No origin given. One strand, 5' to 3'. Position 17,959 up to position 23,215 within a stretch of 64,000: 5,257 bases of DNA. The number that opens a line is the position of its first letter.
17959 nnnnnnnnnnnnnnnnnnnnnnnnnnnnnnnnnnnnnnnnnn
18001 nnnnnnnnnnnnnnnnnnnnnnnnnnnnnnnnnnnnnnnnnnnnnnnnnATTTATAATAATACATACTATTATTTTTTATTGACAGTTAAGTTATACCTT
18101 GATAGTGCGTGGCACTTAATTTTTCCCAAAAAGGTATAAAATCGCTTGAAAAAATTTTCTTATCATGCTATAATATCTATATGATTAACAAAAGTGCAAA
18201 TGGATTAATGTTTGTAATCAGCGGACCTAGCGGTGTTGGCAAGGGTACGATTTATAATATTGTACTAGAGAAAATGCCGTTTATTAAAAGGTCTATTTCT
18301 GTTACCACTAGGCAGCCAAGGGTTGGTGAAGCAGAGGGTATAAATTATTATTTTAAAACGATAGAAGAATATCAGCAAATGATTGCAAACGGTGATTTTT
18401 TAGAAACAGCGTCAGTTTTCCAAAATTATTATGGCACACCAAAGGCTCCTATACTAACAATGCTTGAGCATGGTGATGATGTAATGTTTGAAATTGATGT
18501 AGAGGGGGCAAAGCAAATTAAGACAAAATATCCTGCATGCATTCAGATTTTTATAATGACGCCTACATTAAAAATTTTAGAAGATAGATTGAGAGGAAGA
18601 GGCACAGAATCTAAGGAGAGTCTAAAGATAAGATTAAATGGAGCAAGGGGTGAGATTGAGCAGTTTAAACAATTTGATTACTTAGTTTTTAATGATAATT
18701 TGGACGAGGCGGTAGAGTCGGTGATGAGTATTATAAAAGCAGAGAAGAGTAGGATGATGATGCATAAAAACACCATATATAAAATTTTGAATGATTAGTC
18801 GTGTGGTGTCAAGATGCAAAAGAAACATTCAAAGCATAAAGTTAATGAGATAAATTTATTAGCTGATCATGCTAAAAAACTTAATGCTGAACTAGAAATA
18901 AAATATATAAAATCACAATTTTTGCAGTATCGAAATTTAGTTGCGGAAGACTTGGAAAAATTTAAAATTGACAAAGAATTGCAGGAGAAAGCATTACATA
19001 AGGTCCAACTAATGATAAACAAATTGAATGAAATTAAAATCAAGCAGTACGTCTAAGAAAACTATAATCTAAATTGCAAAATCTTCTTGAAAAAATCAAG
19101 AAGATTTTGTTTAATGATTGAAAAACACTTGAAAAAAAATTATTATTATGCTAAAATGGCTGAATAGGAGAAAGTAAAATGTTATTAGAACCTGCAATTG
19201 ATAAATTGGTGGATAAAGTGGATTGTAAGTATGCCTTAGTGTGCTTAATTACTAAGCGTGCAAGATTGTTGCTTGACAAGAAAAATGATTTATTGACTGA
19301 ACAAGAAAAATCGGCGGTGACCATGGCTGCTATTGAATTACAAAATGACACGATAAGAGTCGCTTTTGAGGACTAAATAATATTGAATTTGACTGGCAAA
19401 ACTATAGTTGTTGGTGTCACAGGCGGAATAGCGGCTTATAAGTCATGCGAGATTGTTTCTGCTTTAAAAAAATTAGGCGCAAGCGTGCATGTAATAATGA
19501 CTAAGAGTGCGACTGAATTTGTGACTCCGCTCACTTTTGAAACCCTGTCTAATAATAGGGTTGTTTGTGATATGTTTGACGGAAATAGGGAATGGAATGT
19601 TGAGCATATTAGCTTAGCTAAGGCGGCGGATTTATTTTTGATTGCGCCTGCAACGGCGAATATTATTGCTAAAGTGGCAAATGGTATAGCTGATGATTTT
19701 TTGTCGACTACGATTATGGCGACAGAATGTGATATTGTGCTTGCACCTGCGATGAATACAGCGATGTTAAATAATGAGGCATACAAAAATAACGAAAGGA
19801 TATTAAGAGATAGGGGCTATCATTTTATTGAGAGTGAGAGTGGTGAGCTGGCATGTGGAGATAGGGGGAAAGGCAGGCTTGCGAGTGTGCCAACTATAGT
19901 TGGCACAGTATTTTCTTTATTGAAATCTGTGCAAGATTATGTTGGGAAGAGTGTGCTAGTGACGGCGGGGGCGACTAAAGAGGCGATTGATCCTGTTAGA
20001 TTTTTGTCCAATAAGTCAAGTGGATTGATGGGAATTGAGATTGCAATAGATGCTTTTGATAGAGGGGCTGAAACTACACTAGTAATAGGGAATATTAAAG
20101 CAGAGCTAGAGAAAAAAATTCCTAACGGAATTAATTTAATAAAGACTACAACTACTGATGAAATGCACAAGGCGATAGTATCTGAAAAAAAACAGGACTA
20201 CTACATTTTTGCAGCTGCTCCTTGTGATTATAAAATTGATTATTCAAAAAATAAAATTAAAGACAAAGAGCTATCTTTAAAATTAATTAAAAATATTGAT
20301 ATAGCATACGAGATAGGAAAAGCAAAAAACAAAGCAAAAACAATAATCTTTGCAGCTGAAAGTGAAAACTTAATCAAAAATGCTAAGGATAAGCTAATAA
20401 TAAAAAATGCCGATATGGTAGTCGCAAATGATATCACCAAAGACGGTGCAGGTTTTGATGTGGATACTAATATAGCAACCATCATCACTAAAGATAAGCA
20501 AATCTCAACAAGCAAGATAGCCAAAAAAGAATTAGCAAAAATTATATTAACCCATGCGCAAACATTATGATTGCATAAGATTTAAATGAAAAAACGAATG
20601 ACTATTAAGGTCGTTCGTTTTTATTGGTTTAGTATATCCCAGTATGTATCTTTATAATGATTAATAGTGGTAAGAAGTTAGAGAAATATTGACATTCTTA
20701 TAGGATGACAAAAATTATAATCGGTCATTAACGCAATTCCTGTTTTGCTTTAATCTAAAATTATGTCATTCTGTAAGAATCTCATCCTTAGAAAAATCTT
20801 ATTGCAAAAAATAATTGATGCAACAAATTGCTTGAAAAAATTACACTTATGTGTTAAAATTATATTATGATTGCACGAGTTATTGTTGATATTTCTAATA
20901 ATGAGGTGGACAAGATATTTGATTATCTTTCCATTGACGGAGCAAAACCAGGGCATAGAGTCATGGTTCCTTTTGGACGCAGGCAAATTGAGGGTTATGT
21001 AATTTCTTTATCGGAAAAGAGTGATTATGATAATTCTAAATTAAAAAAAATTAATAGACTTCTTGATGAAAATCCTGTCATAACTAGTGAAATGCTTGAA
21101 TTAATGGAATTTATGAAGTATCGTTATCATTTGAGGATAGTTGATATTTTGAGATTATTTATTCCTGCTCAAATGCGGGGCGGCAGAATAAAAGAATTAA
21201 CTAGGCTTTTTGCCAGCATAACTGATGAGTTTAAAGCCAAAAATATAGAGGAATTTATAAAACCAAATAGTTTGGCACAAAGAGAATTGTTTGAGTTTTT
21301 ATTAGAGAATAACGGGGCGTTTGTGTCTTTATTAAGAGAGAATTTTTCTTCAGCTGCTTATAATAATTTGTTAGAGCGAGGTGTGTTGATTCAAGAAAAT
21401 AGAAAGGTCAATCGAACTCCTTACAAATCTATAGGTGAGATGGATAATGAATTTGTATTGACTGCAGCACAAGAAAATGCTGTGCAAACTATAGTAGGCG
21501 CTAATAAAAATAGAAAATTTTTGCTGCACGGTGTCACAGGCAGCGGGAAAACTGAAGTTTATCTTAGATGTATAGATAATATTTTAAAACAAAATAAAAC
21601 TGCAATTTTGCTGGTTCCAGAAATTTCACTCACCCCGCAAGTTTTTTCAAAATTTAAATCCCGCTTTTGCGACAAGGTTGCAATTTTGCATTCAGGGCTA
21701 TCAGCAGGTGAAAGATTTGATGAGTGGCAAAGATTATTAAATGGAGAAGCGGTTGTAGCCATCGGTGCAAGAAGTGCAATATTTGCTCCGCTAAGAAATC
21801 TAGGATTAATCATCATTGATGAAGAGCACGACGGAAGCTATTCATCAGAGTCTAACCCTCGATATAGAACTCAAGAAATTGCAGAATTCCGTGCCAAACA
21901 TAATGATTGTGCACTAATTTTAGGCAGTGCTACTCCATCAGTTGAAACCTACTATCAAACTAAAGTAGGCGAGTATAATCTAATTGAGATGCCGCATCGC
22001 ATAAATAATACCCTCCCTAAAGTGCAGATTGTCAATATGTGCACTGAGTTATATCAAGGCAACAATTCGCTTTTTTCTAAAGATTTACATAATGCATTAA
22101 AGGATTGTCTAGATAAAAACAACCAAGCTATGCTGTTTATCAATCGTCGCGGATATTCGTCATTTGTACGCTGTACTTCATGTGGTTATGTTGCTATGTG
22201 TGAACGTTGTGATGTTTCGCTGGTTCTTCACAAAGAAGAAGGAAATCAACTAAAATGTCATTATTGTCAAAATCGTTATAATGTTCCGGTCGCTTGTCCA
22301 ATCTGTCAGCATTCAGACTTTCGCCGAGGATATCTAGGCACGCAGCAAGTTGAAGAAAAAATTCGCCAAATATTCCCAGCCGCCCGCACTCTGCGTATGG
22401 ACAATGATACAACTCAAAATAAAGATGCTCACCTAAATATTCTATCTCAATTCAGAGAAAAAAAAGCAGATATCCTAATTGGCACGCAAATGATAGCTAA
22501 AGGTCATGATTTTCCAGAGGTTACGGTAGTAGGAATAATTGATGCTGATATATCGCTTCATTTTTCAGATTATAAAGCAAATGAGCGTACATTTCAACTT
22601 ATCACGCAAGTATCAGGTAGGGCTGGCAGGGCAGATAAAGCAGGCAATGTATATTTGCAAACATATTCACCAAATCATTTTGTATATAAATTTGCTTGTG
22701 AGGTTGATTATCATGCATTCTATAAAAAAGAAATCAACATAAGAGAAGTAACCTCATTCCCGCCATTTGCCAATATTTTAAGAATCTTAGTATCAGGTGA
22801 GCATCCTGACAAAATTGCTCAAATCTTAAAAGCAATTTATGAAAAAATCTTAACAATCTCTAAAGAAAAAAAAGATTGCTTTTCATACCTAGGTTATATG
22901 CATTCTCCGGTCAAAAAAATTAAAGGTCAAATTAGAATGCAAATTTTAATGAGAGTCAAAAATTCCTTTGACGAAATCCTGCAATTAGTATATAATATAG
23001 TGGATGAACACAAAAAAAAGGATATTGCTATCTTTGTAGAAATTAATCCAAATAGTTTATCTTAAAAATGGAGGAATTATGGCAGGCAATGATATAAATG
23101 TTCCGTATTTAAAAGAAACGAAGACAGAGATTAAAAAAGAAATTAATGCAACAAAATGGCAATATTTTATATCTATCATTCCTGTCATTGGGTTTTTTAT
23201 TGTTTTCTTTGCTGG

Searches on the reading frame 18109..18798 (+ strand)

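Call 46: search_protein_families(library=pfam, proteins=[window:18109-18798:+], max_evalue=0.00001)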
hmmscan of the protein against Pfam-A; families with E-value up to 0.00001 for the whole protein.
window:18109-18798:+ (229 aa): 1 family
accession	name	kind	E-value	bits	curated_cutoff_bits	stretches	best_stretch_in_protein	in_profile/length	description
PF00625.27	Guanylate_kin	-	5.2e-43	147.3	25.2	1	35-211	5-181/182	Guanylate kinase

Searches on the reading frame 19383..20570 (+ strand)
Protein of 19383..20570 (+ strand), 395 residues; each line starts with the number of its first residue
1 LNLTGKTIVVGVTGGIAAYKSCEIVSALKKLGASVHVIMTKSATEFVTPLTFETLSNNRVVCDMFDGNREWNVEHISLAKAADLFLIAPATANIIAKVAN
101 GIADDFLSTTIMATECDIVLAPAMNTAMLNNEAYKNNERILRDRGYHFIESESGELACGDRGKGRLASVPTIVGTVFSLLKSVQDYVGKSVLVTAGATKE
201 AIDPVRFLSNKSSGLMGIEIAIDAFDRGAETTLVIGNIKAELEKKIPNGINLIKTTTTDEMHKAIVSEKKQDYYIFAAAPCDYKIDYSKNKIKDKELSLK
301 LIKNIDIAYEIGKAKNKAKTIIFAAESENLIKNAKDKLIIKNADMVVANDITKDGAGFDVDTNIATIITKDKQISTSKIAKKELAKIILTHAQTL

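Call 46: search_protein_families(library=pfam, proteins=[window:19383-20570:+], max_evalue=0.00001)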
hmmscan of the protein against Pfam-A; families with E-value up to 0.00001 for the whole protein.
window:19383-20570:+ (395 aa): 2 families
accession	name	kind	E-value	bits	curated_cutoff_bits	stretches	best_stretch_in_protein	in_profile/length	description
PF04127.22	DFP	-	9.1e-54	182.5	22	1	188-368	3-186/186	DNA/pantothenate metabolism flavoprotein C-terminal domain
PF02441.25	Flavoprotein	-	5.4e-34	117.6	22.7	1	6-179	1-161/162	Flavoprotein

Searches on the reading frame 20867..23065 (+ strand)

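Call 46: search_protein_families(library=pfam, proteins=[window:20867-23065:+], max_evalue=0.00001)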
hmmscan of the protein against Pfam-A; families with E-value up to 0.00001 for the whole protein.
window:20867-23065:+ (732 aa): 6 families
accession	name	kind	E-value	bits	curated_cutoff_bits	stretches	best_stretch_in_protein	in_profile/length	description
PF17764.6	PriA_3primeBD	-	1.8e-26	92.3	22.7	1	4-100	1-96/96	3'DNA-binding domain (3'BD)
PF00270.35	DEAD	-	7.1e-20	71.8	26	1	199-361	1-163/167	DEAD/DEAH box helicase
PF04851.21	ResIII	-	6.6e-17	62.3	22.5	1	196-358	2-163/164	Type III restriction enzyme, res subunit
PF18074.6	PriA_C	-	7.7e-12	46.3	26.9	1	633-728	1-95/95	Primosomal protein N C-terminal domain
PF00271.37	Helicase_C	-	1.6e-11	44.8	23.5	1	497-589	32-109/110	Helicase conserved C-terminal domain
PF18319.7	Zn_ribbon_PriA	-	3.7e-07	30.4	26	1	445-469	1-24/27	PriA DNA helicase Cys-rich region (CRR) domain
